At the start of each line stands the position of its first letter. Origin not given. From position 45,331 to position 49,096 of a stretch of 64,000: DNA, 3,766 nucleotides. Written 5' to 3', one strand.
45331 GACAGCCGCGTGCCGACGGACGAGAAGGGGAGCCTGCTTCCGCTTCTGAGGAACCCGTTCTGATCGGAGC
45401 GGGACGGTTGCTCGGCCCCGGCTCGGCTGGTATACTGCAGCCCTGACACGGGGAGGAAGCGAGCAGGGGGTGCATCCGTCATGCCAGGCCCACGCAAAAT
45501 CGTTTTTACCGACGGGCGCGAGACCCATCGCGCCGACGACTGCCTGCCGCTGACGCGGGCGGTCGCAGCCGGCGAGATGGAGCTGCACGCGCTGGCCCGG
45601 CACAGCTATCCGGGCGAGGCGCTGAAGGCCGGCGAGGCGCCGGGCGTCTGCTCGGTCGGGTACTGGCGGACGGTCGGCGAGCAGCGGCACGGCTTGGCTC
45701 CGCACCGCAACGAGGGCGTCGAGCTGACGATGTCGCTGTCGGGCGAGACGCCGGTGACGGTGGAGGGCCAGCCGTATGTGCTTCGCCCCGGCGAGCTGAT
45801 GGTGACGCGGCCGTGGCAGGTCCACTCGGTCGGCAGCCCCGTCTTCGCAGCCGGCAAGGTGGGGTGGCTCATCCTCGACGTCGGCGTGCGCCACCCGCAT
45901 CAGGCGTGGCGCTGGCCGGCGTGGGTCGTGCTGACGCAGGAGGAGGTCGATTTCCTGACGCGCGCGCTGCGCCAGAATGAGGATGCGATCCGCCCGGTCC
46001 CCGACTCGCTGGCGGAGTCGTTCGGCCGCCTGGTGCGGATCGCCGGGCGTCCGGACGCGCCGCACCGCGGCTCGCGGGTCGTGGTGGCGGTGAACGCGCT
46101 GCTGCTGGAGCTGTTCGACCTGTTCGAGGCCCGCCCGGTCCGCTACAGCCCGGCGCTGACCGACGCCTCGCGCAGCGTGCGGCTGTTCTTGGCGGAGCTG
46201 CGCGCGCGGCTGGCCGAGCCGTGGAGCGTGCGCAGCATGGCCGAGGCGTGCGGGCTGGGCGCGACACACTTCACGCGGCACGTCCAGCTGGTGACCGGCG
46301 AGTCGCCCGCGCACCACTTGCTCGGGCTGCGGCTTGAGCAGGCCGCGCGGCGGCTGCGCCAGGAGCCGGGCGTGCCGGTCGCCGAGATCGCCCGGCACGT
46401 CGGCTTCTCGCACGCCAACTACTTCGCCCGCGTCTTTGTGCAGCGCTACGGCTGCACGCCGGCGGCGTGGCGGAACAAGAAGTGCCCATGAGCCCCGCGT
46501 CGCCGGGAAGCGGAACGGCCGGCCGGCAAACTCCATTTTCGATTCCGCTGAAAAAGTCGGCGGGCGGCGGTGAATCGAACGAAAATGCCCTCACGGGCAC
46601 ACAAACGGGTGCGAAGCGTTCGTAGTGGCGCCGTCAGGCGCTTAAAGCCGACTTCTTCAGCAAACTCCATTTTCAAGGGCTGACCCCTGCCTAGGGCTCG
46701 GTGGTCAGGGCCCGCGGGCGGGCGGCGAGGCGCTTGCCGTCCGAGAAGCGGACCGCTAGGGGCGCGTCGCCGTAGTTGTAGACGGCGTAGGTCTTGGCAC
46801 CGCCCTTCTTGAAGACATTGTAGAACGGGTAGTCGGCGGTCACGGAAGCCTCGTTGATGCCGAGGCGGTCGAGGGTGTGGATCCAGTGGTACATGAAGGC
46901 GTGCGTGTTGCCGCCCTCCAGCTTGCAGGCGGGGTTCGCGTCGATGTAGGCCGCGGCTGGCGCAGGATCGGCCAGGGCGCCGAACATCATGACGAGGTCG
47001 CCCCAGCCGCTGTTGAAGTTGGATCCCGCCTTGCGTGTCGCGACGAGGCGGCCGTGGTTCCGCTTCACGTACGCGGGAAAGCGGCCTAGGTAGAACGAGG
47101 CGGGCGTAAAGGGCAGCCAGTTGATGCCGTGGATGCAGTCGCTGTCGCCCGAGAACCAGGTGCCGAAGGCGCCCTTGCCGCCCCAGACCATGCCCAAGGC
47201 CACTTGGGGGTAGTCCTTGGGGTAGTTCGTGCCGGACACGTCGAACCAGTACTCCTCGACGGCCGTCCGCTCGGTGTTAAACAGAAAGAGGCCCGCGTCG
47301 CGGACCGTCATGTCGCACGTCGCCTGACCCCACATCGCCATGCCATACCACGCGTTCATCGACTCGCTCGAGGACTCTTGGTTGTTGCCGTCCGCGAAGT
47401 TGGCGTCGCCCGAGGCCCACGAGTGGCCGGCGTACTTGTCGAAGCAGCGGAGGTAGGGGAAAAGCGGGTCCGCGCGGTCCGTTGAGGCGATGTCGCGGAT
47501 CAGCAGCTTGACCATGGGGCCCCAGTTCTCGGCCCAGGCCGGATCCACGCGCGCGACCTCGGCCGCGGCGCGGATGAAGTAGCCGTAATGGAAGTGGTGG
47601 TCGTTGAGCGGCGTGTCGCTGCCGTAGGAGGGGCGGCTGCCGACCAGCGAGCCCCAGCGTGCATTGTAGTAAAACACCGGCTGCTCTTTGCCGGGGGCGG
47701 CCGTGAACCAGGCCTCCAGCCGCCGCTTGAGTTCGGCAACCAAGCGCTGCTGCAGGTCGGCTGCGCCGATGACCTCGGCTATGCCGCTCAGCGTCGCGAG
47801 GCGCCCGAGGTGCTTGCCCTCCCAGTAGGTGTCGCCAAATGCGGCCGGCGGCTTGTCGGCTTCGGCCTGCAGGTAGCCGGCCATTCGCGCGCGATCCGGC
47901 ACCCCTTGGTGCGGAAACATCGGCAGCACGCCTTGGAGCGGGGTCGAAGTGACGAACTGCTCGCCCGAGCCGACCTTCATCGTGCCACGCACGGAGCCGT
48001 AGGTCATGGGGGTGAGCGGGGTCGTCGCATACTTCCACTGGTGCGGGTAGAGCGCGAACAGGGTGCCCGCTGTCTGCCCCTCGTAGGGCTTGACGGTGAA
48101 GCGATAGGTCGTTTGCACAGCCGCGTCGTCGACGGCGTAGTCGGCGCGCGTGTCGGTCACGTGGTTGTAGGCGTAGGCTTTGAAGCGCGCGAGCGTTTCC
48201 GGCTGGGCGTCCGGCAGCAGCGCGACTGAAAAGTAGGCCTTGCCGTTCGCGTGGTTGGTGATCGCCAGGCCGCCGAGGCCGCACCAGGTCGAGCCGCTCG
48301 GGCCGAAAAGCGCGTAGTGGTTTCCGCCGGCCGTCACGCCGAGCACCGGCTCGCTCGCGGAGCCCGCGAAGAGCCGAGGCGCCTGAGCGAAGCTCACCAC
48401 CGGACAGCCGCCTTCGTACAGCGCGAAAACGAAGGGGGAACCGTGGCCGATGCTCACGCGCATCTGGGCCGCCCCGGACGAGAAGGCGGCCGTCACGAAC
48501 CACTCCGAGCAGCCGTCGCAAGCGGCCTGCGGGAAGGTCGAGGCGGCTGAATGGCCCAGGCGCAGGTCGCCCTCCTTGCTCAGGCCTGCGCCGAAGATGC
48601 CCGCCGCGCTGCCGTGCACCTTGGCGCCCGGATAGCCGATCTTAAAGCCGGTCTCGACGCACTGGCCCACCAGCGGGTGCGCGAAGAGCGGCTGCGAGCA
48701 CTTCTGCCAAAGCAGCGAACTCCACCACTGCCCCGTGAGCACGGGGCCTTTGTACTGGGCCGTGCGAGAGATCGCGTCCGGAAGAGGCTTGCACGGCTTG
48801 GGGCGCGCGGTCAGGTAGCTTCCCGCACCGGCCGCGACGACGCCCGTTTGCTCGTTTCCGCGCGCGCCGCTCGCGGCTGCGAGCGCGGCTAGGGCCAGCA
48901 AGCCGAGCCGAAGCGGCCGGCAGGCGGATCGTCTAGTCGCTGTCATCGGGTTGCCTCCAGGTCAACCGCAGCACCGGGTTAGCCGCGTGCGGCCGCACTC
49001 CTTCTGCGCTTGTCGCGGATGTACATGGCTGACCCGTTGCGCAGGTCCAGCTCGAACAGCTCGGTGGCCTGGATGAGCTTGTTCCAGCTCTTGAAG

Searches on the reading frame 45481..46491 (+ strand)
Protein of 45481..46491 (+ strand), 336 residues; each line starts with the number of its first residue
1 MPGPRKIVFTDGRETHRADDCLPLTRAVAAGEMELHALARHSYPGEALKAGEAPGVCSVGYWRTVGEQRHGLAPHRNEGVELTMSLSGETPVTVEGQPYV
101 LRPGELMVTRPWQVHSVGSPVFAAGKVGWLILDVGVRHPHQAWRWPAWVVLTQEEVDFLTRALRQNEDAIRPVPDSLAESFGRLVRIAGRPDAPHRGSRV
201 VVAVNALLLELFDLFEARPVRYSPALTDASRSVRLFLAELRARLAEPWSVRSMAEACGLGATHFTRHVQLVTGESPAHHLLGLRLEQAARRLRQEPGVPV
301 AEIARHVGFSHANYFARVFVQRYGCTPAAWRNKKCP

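Call 12: find_encoding_contigs(protein=window:45481-46491:+, flank=10000, max_places=6)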
Protein window:45481-46491:+ (336 aa): 4 contigs read that carry it; 3 places shown.
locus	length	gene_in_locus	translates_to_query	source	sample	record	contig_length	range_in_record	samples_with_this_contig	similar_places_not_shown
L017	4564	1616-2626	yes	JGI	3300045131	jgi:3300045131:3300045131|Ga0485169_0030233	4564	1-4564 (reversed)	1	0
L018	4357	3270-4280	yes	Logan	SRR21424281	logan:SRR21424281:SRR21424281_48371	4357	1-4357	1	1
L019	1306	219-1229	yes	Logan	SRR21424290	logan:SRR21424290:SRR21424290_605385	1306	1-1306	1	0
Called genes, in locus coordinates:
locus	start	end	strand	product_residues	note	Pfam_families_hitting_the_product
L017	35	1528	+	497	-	-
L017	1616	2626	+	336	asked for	PF07883:Cupin_2 (weak), PF12833:HTH_18, PF00165:HTH_AraC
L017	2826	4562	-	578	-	?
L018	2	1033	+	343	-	?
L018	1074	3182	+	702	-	-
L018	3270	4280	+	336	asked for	PF07883:Cupin_2 (weak), PF12833:HTH_18, PF00165:HTH_AraC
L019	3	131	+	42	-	?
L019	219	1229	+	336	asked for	PF07883:Cupin_2 (weak), PF12833:HTH_18, PF00165:HTH_AraC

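Call 31: search_protein_families(library=pfam, proteins=[window:45481-46491:+], max_evalue=0.001)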
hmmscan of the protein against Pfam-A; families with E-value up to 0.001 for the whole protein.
window:45481-46491:+ (336 aa): 4 families
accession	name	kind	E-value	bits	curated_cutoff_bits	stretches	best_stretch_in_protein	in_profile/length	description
PF12833.13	HTH_18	-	7.1e-21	74.7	33.6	1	253-332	1-79/80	Helix-turn-helix domain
PF00165.29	HTH_AraC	-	4.5e-17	62.2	26.6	2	298-332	9-42/42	Bacterial regulatory helix-turn-helix proteins, AraC family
PF07883.17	Cupin_2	-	1.2e-07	31.7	27.2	1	73-118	12-57/70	Cupin domain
PF02311.25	AraC_binding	-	0.0004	20.6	21.1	1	66-120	10-64/135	AraC-like ligand binding domain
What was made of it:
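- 45481..46491 (+): AraC-family regulator gene. Its 3' end lies 50 nt upstream of copy 1 (neighbour, not part of the element). Call 31.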

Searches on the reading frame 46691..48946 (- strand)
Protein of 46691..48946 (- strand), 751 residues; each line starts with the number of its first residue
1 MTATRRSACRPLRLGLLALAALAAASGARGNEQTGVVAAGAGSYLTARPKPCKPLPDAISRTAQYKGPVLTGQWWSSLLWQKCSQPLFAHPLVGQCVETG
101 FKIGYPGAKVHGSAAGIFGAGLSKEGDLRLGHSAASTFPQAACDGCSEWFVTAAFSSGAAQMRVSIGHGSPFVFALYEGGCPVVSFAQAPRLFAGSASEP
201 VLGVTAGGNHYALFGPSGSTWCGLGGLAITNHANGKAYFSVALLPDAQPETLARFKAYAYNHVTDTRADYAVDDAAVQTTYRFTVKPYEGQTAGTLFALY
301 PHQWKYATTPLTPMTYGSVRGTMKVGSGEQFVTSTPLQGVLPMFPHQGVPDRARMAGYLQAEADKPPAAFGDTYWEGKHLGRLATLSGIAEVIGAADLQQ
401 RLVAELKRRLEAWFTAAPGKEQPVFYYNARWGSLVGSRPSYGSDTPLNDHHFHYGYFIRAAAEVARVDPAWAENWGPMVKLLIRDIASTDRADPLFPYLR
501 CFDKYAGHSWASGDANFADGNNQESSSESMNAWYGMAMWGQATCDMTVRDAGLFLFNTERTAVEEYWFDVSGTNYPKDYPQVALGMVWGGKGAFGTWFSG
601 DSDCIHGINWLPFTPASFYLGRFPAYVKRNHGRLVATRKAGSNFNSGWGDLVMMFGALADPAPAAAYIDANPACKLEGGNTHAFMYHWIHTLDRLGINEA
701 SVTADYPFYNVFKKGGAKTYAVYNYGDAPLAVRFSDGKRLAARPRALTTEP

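Call 31: search_protein_families(library=pfam, proteins=[window:46691-48946:-], max_evalue=0.001)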
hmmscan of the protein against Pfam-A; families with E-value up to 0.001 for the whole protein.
window:46691-48946:- (751 aa): 2 families
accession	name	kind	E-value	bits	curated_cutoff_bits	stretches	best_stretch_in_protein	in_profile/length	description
PF17652.7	Glyco_hydro81C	-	2.3e-66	224.9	25.6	1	369-680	27-343/349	Glycosyl hydrolase family 81 C-terminal domain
PF03639.19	Glyco_hydro_81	-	9.7e-05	22.1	25.6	0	62-185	8-144/323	Glycosyl hydrolase family 81 N-terminal domain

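Call 39: find_encoding_contigs(protein=window:46691-48946:-, flank=3000, max_places=10)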
Protein window:46691-48946:- (751 aa): 3 contigs read that carry it; 3 places shown.
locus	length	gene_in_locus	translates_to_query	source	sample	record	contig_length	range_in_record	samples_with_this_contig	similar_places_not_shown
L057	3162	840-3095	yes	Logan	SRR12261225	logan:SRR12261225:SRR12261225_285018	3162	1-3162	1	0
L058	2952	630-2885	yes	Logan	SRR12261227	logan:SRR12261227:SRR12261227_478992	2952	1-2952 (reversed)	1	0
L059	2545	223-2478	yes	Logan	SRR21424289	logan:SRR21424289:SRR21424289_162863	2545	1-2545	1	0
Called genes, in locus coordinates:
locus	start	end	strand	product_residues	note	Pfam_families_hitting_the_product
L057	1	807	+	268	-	?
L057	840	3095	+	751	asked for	PF17652:Glyco_hydro81C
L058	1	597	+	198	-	?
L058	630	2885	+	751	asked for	PF17652:Glyco_hydro81C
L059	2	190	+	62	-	?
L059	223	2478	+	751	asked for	PF17652:Glyco_hydro81C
